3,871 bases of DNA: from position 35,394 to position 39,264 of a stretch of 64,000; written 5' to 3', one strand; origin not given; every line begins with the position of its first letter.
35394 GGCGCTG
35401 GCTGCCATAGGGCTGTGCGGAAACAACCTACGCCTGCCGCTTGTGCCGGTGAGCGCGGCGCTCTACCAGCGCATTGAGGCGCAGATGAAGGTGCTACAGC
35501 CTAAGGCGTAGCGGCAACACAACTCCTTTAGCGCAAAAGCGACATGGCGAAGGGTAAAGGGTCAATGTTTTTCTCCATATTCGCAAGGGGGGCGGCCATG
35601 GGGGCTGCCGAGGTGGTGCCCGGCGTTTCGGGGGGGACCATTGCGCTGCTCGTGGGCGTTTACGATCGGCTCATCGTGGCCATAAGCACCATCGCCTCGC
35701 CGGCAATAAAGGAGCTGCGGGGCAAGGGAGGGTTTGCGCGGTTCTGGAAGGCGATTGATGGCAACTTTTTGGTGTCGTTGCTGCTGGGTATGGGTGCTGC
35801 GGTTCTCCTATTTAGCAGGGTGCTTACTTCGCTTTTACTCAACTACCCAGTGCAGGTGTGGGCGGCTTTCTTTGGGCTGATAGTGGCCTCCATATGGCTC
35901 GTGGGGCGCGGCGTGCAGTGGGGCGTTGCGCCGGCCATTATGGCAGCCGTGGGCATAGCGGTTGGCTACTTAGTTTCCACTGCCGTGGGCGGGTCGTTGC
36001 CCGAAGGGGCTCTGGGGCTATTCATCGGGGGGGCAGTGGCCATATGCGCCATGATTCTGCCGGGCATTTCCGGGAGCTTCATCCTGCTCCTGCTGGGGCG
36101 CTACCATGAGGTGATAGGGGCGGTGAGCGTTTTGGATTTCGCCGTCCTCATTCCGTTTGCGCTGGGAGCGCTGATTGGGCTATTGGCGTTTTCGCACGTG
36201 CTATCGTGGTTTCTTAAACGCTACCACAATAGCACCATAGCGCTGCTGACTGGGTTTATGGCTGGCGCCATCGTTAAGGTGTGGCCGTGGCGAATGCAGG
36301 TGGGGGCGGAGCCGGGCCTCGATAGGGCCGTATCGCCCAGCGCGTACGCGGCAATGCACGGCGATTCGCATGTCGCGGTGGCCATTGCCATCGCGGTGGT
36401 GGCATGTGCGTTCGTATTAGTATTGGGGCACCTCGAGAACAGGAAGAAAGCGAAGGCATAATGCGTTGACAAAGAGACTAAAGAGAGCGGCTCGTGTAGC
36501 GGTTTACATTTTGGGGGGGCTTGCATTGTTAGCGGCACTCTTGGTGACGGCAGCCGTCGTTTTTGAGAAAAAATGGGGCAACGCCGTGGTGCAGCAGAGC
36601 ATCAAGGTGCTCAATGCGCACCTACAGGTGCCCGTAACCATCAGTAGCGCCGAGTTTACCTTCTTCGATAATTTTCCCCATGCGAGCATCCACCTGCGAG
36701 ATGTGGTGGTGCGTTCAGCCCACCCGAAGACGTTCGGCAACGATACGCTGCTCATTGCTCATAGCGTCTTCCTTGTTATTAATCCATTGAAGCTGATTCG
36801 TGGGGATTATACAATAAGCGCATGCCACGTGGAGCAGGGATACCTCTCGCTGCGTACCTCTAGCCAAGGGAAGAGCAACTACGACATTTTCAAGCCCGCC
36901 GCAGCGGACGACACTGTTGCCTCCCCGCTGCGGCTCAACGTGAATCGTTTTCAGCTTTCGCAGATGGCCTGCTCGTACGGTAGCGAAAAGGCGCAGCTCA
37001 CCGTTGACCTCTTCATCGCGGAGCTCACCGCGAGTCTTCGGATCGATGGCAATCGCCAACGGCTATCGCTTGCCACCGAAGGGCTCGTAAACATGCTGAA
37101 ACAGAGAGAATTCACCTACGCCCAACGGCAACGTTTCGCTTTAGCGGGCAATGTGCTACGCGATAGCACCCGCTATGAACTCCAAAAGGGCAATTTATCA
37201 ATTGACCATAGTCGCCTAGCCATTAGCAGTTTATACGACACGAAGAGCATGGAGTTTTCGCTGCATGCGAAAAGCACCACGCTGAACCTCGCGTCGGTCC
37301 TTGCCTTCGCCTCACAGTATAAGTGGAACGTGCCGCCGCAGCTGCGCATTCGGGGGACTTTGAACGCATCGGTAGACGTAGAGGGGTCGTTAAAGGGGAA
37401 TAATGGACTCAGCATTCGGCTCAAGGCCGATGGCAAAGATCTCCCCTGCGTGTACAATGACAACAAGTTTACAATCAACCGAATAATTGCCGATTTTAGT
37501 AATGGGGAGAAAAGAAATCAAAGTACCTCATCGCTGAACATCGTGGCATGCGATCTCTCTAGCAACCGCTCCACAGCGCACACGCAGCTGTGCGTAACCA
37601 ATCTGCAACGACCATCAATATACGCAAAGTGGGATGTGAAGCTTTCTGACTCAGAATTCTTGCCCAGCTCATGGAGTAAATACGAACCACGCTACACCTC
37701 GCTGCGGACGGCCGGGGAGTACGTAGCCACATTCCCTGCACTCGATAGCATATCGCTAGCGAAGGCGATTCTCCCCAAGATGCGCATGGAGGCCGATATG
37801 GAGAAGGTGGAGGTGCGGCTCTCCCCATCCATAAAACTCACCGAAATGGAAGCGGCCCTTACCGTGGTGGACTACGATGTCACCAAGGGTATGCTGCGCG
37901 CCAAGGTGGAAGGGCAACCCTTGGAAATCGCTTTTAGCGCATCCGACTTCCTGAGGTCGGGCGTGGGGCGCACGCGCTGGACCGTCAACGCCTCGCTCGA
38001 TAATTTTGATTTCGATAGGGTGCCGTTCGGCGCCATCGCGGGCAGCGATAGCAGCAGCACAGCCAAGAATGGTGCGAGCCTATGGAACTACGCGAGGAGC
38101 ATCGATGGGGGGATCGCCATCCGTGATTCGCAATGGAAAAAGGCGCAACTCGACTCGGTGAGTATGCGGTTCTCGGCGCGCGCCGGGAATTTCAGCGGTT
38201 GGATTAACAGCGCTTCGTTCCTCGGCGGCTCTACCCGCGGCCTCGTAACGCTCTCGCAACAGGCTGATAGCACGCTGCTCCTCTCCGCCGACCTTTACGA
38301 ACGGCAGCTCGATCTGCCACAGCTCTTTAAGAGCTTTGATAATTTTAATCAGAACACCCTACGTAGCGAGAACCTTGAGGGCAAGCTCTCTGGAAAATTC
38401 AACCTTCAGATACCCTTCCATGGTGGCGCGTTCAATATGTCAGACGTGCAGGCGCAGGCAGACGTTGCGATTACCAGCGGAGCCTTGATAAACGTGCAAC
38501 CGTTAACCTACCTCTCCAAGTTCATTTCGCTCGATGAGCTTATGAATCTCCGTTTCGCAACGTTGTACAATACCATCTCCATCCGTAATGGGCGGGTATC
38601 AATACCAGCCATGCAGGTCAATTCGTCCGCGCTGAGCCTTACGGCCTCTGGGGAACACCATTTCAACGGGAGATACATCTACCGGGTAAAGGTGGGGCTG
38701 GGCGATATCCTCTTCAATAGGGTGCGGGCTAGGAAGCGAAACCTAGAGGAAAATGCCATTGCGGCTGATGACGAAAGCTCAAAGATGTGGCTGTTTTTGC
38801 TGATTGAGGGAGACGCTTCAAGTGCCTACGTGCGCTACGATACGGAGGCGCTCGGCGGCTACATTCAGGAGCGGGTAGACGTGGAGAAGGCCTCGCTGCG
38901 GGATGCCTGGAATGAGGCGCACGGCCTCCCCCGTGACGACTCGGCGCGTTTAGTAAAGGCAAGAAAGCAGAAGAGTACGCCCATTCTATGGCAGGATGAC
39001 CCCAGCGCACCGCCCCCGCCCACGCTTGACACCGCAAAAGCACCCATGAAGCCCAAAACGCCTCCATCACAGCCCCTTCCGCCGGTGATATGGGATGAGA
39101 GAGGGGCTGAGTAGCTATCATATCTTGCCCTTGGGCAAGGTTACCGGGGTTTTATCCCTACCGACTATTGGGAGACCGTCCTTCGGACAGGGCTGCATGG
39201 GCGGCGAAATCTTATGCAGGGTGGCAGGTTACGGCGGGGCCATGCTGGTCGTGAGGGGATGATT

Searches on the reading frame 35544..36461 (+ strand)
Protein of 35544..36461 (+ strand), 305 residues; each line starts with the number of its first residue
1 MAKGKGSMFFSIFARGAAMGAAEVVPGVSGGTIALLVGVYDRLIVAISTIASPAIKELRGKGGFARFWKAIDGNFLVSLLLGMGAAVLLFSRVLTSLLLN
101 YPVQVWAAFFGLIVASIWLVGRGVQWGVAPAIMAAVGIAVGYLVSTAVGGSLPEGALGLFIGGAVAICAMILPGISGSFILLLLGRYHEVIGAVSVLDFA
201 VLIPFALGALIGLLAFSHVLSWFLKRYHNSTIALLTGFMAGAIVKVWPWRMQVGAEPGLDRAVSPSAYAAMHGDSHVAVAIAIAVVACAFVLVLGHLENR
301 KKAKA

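Call 4: search_protein_families(library=pfam, proteins=[window:35544-36461:+], max_evalue=0.01)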
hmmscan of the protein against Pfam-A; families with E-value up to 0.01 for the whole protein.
window:35544-36461:+ (305 aa): 1 family
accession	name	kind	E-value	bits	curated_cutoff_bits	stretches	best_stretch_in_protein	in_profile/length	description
PF04018.18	VCA0040-like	-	4.3e-79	266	26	1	19-251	1-233/246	Undecaprenyl phosphate translocase-like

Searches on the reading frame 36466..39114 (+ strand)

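Call 4: search_protein_families(library=pfam, proteins=[window:36466-39114:+], max_evalue=0.01)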
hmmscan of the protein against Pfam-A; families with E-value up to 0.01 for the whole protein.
window:36466-39114:+ (882 aa): 2 families
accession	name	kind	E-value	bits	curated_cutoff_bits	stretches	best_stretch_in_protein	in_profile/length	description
PF05170.20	AsmA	-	3.2e-06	26.7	29.8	1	6-152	2-140/607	AsmA family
PF05359.17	DUF748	-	6.7e-06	24.9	50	1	3-299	9-270/1037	Domain of Unknown Function (DUF748)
